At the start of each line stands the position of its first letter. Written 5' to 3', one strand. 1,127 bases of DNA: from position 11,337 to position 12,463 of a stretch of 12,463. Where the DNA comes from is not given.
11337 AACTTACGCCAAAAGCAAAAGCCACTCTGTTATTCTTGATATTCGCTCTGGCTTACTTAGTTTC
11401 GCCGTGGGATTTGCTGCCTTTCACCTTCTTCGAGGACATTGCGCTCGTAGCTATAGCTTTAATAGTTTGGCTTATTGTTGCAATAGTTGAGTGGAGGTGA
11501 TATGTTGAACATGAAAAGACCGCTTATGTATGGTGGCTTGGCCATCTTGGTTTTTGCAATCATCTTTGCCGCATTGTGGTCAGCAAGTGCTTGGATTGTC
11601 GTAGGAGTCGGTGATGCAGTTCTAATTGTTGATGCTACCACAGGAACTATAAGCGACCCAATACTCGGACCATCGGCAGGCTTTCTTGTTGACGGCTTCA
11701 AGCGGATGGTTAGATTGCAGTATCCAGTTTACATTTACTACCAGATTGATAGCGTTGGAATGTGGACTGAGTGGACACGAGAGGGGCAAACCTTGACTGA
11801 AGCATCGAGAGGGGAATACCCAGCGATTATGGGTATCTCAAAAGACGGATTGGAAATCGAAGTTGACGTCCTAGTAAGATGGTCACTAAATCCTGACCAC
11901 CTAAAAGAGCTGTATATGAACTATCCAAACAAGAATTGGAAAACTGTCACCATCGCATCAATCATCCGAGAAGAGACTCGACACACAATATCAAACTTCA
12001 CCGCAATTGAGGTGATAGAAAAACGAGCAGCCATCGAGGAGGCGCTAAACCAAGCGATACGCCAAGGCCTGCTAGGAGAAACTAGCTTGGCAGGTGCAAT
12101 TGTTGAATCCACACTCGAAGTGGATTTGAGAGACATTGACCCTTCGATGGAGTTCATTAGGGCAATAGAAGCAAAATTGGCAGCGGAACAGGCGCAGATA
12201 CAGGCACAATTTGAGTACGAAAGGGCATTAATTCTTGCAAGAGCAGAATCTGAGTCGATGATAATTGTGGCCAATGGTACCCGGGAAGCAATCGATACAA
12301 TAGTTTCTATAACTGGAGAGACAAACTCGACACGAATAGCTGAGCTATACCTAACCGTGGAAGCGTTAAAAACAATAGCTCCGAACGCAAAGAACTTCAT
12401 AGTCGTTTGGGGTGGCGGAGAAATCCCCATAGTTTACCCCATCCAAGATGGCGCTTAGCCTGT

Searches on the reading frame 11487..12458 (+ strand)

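Call 11: search_protein_families(library=pfam, proteins=[window:11487-12458:+], max_evalue=0.01)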
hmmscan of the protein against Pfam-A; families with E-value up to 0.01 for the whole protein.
window:11487-12458:+ (323 aa): 1 family
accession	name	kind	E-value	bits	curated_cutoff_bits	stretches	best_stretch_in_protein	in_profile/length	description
PF01145.31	Band_7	-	3.2e-19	70.1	23.6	1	94-241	49-168/176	SPFH domain / Band 7 family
